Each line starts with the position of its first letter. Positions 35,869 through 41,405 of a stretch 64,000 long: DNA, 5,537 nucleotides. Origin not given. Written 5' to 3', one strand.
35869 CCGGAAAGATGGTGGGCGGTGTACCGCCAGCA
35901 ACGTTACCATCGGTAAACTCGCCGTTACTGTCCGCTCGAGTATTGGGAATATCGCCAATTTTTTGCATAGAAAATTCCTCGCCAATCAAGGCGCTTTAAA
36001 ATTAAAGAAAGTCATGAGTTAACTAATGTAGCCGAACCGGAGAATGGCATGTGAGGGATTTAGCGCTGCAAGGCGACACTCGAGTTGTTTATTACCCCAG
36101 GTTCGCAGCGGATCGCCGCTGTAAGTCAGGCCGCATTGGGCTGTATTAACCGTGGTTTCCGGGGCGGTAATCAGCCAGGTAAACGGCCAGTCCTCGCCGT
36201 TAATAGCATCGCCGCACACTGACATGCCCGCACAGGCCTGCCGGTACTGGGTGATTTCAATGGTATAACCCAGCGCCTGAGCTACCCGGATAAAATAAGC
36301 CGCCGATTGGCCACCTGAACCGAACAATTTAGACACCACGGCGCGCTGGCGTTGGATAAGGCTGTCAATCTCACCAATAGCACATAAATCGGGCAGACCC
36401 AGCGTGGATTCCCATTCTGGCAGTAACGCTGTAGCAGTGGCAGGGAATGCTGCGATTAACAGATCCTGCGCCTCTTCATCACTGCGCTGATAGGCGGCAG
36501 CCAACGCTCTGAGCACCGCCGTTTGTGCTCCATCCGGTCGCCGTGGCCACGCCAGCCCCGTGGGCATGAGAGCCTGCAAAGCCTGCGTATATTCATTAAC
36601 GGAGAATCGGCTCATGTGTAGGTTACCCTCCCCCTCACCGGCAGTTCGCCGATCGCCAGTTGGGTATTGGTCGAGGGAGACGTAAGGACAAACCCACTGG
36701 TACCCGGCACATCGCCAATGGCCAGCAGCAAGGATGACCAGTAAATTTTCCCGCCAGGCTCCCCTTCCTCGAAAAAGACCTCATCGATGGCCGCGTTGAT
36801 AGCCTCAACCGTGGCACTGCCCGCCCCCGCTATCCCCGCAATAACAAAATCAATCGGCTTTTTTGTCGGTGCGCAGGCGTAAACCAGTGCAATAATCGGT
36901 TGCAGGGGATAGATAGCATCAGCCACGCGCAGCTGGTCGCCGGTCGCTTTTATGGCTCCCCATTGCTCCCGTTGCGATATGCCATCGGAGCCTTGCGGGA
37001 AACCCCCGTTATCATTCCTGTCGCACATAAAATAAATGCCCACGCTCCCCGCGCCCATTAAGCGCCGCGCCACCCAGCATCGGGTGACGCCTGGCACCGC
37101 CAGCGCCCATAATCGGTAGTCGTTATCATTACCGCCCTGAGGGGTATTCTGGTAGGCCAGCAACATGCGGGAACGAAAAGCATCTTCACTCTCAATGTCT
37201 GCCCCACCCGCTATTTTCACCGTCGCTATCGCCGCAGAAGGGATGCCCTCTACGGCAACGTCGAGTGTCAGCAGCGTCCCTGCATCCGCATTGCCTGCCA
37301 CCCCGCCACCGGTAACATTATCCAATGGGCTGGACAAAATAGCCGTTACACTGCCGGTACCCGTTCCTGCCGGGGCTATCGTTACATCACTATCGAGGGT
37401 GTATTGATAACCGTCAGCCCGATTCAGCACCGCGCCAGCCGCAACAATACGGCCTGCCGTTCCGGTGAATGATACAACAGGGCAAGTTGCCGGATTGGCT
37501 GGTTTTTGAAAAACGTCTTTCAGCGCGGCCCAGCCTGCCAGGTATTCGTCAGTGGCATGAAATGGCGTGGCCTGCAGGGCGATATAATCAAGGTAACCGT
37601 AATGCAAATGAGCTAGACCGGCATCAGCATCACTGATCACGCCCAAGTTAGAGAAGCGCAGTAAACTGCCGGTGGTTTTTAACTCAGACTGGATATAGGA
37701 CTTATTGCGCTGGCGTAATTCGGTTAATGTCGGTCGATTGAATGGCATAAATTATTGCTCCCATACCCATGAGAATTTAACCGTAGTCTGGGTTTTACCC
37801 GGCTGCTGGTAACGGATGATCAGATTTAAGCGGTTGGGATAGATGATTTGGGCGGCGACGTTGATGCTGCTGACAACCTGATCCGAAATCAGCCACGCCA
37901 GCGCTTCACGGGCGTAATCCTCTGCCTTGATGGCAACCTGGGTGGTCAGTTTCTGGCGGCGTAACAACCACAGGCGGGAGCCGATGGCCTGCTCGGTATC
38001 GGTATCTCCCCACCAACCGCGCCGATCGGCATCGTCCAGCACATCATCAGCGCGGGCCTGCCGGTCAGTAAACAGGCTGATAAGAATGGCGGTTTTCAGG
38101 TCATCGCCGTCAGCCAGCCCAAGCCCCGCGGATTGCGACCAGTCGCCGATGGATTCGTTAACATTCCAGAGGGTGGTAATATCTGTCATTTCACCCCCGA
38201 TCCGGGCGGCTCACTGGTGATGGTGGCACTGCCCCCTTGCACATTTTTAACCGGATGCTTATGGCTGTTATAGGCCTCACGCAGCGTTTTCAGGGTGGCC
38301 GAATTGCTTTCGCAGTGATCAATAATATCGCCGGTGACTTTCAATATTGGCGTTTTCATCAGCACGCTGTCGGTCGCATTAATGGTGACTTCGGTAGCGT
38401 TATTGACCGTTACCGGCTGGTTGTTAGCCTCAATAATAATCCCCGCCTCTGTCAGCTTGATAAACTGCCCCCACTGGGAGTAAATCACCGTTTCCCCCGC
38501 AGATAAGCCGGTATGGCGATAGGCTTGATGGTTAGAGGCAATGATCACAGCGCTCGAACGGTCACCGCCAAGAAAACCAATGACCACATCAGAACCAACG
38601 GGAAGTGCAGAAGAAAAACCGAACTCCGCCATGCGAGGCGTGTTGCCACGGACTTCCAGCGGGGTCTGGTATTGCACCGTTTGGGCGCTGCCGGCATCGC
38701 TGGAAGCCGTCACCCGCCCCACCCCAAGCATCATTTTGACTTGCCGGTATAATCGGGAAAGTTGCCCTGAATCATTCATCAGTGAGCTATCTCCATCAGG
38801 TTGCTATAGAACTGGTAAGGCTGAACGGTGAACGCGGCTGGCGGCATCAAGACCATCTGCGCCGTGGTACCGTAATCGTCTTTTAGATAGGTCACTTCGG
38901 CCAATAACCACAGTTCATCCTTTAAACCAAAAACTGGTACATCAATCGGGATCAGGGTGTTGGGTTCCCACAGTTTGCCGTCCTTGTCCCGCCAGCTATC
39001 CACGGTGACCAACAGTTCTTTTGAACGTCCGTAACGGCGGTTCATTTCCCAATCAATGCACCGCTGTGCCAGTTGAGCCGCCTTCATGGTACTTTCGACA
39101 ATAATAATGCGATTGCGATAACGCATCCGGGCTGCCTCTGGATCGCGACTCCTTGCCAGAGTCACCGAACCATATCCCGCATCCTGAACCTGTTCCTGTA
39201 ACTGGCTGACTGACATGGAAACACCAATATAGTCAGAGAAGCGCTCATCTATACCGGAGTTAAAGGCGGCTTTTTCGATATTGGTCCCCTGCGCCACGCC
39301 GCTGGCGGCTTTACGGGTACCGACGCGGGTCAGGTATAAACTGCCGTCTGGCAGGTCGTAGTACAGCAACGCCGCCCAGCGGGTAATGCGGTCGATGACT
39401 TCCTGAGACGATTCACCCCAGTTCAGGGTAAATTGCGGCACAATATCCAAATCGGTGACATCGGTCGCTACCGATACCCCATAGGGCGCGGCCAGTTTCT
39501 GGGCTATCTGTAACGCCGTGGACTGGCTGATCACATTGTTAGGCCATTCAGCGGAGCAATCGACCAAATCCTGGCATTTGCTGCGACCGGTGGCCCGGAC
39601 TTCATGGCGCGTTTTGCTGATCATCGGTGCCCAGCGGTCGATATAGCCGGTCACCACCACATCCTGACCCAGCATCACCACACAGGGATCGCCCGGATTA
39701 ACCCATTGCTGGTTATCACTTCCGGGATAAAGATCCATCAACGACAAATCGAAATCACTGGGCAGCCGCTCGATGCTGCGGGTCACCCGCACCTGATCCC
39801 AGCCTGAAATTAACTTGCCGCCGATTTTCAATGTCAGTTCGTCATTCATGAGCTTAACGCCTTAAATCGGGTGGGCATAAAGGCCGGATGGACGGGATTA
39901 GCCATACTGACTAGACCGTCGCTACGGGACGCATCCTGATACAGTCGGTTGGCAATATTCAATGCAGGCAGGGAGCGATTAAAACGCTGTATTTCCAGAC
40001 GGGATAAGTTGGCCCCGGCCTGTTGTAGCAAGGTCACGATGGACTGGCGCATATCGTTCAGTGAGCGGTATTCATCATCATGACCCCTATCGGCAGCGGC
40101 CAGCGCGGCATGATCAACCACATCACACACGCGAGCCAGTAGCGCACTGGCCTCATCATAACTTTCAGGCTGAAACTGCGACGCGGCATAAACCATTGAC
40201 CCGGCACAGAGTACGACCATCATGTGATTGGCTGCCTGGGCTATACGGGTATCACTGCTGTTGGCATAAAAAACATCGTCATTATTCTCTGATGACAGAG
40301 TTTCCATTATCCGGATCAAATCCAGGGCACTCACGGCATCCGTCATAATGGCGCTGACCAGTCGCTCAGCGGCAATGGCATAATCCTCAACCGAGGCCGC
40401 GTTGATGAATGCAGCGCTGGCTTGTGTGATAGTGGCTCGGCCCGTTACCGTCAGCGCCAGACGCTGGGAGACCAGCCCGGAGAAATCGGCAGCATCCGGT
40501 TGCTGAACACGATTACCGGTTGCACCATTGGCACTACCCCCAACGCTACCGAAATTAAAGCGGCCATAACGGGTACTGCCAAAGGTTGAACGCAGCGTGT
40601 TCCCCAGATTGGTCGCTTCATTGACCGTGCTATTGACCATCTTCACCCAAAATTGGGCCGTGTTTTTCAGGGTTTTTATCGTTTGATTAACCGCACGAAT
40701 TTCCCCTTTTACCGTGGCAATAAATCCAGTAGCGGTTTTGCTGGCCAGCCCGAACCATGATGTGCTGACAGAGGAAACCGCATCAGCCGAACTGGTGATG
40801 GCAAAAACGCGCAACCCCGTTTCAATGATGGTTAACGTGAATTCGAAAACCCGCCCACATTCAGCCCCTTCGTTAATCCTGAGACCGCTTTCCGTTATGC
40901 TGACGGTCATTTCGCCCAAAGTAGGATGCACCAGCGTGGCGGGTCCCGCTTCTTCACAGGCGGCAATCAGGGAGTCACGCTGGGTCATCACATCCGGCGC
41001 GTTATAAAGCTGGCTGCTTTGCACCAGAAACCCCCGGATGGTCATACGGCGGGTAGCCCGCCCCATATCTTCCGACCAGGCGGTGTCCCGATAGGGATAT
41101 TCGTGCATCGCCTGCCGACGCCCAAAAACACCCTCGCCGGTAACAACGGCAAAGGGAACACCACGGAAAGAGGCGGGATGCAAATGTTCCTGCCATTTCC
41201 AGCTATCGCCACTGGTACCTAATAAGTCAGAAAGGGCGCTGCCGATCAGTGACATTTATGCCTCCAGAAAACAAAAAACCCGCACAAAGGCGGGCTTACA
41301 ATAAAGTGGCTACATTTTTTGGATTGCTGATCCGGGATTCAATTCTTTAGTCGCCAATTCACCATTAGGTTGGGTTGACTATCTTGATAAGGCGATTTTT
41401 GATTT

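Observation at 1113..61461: Tandem dilysogen whose middle is a complete, undamaged hybrid phage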

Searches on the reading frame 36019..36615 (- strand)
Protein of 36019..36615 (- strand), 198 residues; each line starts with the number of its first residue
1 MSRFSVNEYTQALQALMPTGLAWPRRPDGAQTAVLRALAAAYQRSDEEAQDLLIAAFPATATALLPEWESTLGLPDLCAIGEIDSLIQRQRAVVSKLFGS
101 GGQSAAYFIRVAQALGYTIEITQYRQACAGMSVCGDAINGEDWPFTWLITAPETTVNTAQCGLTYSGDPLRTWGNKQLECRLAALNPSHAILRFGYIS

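Call 14: search_protein_families(library=phrogs, proteins=[window:36019-36615:-], max_evalue=0.00001)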
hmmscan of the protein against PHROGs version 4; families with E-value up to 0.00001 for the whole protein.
window:36019-36615:- (198 aa): 3 families
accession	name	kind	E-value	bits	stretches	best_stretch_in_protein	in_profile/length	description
phrog_203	-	tail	2.8e-71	240.3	1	2-196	5-199/224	baseplate wedge subunit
phrog_11744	-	unknown function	1.1e-64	216.7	1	86-197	1-112/115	-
phrog_11264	-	unknown function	8.9e-44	148.6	1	1-79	1-79/86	-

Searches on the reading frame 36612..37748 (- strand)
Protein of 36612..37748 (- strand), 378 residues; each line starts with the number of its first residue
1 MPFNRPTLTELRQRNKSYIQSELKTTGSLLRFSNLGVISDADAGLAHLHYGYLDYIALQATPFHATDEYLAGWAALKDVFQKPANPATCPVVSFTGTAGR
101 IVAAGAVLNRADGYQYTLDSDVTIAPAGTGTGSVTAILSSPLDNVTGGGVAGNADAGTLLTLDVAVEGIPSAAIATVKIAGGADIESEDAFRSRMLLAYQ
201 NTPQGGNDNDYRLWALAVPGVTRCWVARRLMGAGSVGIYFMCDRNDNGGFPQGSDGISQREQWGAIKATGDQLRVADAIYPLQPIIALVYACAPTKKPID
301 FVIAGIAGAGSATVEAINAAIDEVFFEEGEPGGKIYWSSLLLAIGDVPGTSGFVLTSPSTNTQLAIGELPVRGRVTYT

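Call 14: search_protein_families(library=phrogs, proteins=[window:36612-37748:-], max_evalue=0.00001)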
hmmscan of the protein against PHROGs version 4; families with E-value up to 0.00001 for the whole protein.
window:36612-37748:- (378 aa): 3 families
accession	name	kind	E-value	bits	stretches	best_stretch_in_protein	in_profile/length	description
phrog_6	-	tail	5e-68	231.1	1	1-377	65-403/548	baseplate wedge subunit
phrog_1608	-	tail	7.2e-23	82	2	180-241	2-63/192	tail protein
phrog_2103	-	tail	9.3e-20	71.8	1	1-173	1-161/162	baseplate protein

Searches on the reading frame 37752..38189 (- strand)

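Call 14: search_protein_families(library=phrogs, proteins=[window:37752-38189:-], max_evalue=0.00001)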
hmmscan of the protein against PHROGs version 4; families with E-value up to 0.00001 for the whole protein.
window:37752-38189:- (145 aa): 1 family
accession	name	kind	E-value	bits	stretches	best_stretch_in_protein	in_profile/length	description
phrog_180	-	tail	2.2e-48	164.6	1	1-145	2-144/148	baseplate wedge subunit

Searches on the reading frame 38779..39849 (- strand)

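Call 14: search_protein_families(library=phrogs, proteins=[window:38779-39849:-], max_evalue=0.00001)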
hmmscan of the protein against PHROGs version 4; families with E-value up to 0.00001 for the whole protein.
window:38779-39849:- (356 aa): 5 families
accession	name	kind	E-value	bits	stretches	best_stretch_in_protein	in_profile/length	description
phrog_177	-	tail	1.2e-127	428.3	1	1-349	76-421/623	baseplate hub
phrog_11191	-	unknown function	2.7e-32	112.7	1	3-211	8-216/258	-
phrog_15015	-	unknown function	2.8e-29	102.7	1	1-127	1-126/127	-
phrog_9932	-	unknown function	3.7e-24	86.4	1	242-341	16-114/155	-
phrog_10402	-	unknown function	7.2e-09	37.1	1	1-71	1-75/89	-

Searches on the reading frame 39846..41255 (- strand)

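Call 14: search_protein_families(library=phrogs, proteins=[window:39846-41255:-], max_evalue=0.00001)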
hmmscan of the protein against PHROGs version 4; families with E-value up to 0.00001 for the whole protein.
window:39846-41255:- (469 aa): 4 families
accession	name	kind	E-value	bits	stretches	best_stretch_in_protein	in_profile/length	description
phrog_184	-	tail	3.6e-89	300.8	1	18-466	2-406/411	baseplate hub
phrog_16855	-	tail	1.8e-26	94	1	20-176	3-150/158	Gpu-like tail protein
phrog_20901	-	unknown function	4.2e-11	43.6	1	29-213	27-197/259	-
phrog_32470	-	unknown function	2.3e-07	31.7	1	305-468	43-206/207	-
